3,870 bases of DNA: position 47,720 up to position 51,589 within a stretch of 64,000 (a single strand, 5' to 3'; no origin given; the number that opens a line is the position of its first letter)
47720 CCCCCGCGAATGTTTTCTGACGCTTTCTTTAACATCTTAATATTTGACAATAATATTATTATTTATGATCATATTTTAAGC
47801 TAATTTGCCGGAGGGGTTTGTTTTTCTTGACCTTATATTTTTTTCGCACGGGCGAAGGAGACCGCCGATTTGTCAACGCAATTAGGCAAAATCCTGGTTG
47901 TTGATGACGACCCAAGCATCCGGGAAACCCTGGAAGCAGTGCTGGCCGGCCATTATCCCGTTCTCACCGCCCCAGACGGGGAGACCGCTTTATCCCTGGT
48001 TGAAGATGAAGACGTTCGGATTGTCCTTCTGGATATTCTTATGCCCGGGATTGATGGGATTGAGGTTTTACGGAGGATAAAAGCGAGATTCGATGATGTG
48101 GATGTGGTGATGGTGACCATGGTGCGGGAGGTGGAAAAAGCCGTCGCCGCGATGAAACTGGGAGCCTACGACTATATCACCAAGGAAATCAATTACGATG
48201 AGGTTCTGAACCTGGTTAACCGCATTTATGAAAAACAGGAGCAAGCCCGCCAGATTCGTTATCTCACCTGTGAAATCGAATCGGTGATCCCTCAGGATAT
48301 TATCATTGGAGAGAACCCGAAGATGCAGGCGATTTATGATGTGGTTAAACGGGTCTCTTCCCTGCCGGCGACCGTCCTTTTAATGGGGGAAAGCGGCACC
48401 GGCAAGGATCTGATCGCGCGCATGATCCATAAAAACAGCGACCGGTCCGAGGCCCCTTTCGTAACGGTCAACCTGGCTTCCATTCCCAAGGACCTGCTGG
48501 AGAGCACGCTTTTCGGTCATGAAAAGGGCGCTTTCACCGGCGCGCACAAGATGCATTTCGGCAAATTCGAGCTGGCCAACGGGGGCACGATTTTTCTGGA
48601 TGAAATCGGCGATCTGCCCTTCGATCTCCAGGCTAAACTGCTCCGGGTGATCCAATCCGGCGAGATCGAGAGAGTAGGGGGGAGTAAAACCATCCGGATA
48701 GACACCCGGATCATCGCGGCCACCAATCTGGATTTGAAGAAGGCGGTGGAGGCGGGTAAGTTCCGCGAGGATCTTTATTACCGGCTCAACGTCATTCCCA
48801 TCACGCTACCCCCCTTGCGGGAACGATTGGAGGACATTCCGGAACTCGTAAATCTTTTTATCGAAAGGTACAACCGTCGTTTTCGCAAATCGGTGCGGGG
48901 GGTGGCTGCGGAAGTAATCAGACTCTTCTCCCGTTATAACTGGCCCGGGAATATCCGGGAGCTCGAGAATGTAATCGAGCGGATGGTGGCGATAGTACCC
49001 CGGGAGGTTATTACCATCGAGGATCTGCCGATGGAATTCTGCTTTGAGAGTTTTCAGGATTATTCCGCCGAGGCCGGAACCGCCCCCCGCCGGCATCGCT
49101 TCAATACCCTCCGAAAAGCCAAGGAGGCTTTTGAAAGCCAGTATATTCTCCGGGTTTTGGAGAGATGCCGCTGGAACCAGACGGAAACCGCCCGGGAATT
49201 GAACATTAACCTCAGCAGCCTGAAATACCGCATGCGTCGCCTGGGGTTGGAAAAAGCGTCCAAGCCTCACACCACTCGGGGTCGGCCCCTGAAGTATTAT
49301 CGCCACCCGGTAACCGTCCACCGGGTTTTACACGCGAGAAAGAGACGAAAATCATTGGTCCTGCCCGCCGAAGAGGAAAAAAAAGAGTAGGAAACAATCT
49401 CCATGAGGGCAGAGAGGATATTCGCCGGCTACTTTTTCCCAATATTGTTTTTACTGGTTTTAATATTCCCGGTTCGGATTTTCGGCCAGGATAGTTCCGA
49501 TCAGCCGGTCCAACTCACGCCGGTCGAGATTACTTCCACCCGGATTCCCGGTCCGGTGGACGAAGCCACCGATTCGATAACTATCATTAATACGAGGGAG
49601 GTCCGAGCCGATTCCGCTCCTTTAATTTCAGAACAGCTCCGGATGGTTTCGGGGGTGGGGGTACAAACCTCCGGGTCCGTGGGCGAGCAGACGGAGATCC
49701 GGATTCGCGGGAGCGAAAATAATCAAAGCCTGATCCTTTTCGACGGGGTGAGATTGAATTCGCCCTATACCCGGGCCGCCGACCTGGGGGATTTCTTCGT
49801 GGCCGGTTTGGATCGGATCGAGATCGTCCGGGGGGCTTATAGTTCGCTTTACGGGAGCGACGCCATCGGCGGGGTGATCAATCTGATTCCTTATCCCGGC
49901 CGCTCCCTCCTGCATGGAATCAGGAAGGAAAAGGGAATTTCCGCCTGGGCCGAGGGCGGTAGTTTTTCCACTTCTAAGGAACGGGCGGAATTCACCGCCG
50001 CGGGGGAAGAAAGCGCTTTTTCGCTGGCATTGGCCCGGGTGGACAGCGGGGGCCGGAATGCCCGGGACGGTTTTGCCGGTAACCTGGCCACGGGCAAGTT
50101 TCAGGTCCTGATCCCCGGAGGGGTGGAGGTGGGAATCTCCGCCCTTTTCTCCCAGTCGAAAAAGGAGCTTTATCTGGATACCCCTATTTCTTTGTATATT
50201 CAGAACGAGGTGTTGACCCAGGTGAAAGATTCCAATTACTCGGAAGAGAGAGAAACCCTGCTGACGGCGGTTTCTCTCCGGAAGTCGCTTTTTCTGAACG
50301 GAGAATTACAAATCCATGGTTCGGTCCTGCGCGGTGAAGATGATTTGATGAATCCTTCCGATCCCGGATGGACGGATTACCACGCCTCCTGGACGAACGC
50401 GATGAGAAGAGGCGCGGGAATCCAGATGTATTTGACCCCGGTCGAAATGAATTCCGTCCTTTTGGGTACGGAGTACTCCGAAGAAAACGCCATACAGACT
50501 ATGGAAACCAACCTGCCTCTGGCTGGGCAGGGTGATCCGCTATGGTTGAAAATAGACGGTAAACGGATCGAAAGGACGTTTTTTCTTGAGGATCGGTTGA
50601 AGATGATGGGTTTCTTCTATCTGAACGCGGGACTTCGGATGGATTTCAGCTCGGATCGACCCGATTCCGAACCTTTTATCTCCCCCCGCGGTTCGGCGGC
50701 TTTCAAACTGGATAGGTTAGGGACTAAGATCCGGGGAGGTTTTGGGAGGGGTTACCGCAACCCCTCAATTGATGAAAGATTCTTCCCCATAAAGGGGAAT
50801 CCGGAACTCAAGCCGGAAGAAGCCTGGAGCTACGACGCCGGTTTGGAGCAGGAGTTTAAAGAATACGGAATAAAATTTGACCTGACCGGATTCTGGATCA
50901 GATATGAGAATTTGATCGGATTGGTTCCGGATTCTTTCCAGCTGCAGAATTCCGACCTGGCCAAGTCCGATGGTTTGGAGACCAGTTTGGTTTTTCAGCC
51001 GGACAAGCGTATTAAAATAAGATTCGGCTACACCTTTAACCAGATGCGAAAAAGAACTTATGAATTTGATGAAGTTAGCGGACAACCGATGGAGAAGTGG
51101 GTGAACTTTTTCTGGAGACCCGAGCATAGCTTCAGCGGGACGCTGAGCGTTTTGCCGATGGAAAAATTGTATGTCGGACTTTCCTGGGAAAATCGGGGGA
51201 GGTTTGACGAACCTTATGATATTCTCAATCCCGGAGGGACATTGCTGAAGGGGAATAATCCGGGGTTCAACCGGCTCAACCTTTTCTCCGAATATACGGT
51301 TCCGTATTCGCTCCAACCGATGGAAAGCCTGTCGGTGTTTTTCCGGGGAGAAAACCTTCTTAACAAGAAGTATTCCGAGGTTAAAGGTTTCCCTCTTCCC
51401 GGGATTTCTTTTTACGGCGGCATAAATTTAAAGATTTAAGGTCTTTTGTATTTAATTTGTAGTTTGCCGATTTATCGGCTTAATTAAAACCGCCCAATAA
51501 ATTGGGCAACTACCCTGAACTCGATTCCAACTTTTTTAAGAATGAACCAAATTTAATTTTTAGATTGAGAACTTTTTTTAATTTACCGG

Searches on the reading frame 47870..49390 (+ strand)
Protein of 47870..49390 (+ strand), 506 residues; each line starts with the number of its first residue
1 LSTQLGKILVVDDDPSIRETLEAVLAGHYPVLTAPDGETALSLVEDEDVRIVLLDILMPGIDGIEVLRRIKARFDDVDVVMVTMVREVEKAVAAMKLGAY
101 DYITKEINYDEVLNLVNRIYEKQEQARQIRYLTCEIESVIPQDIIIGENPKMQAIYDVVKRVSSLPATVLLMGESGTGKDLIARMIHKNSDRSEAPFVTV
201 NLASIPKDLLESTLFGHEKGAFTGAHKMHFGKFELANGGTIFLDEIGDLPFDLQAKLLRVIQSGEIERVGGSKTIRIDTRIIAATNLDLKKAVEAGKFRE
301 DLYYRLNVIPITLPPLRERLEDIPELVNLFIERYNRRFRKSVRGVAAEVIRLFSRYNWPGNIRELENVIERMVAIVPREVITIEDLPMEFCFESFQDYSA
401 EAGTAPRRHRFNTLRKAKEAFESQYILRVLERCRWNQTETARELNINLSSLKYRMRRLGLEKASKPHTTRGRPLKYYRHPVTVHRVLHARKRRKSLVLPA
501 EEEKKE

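Call 6: search_protein_families(library=pfam, proteins=[window:47870-49390:+])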
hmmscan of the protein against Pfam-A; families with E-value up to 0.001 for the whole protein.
window:47870-49390:+ (506 aa): 9 families
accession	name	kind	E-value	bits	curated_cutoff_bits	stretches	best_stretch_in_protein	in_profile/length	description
PF00158.32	Sigma54_activat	-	8.2e-72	240.8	20.2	1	145-311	1-167/168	Sigma-54 interaction domain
PF00072.30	Response_reg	-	1.2e-26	93.5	30.2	1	8-116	1-110/111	Response regulator receiver domain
PF25601.1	AAA_lid_14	-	3.3e-26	91.4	27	1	317-391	1-75/87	AAA+ ATPase lid domain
PF14532.12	Sigma54_activ_2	-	9.5e-23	81.4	25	1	146-316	1-138/138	Sigma-54 interaction domain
PF02954.25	HTH_8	-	5.2e-12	45.7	22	1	419-457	3-41/42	Bacterial regulatory protein, Fis family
PF07728.20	AAA_5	-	1.3e-06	28.8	22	1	169-286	2-122/139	AAA domain (dynein-related subfamily)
PF07724.20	AAA_2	-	3.2e-06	27.7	27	1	168-296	5-134/166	AAA domain (Cdc48 subfamily)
PF13556.12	HTH_30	-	0.0001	22.5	27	0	427-458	5-36/59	PucR C-terminal helix-turn-helix domain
PF00004.35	AAA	-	0.00029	21.7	21.2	1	169-287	1-110/131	ATPase family associated with various cellular activities (AAA)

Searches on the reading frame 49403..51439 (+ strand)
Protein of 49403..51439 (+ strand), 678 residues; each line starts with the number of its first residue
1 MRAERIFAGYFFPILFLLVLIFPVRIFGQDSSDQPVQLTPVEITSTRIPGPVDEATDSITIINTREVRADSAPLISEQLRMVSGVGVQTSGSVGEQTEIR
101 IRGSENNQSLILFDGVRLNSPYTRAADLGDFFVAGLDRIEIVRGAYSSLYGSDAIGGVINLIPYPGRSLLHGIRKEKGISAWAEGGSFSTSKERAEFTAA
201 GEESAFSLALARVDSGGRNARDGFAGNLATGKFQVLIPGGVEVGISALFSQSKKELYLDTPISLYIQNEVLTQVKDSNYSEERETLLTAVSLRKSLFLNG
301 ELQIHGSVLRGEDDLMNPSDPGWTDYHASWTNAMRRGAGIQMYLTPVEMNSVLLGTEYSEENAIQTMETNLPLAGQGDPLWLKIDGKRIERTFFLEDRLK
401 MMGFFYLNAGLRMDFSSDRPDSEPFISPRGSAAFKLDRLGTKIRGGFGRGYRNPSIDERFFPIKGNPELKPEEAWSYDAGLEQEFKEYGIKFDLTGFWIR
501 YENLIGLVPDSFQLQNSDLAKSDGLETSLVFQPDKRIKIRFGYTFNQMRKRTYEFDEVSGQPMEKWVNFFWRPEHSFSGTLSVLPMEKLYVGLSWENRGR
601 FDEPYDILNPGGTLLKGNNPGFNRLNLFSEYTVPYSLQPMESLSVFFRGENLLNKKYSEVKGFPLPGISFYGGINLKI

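Call 6: search_protein_families(library=pfam, proteins=[window:49403-51439:+])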
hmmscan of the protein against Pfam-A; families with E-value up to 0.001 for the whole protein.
window:49403-51439:+ (678 aa): 2 families
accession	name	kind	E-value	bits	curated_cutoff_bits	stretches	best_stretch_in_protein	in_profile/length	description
PF00593.30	TonB_dep_Rec_b-barrel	-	1.4e-33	117.9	27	1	353-652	130-436/436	TonB dependent receptor-like, beta-barrel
PF07715.20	Plug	-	1.1e-21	77.8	23.9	1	52-158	2-107/107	TonB-dependent Receptor Plug Domain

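Call 8: search_protein_families(library=ncbifam, proteins=[window:49403-51439:+], max_evalue=0.01)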
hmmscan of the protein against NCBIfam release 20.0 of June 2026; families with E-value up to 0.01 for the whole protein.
window:49403-51439:+ (678 aa): 28 families (the best 25 are shown)
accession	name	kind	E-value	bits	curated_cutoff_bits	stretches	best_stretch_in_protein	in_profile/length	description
TIGR01779.1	TonB-B12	equivalog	9.6e-42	143.3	599.7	2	33-222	25-206/614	TonB-dependent vitamin B12 receptor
TIGR01785.1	TonB-hemin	subfamily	1.3e-32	113.1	316.85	1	40-665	3-662/677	TonB-dependent heme/hemoglobin receptor family protein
NF007926.1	PRK10641.1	equivalog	1.1e-30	106.8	836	2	41-162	30-152/617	TonB-dependent vitamin B12 receptor BtuB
NF010010.0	PRK13483.1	equivalog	4.8e-28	97.5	927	2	27-163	24-162/660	ligand-gated channel protein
NF010012.0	PRK13486.1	equivalog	1.1e-23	83.5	924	2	53-162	40-156/696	TonB-dependent receptor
NF010038.0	PRK13513.1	equivalog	3.7e-22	78.7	942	1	43-162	40-163/659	ligand-gated channel protein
TIGR01786.1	TonB-hemlactrns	subfamily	1.9e-21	76.1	323.75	2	52-162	18-132/719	TonB-dependent hemoglobin/transferrin/lactoferrin family receptor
TIGR01783.1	TonB-siderophor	subfamily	9.6e-21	74.1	223.5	2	57-172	4-116/649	TonB-dependent siderophore receptor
NF007478.2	PRK10064.1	equivalog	7.2e-19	67.5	745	1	43-162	35-156/663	catecholate siderophore receptor CirA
NF010011.0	PRK13484.1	equivalog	2.8e-17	62.2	1197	1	52-167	44-162/682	IreA family TonB-dependent siderophore receptor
NF053590.1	TonB_dep_TOL0244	equivalog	3.5e-17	62.2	645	2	37-162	9-138/604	TOL_0244 family TonB-dependent receptor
NF038079.1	TonB_sider_MxcH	equivalog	1.6e-15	56.2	925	1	55-206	132-274/792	TonB-dependent siderophore myxochelin receptor MxcH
NF049947.1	TonB_dep_PCPU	exception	1e-13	50.4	800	1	29-251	27-249/685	TonB-dependent receptor, PCPU motif-type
NF052649.1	TonRcptRhtA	equivalog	1.8e-12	46.3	1100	1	30-194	33-192/744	TonB-dependent siderophore receptor RhtA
TIGR04056.1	OMP_RagA_SusC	subfamily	4.4e-11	41.9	368.25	1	55-159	94-199/981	SusC/RagA family TonB-linked outer membrane protein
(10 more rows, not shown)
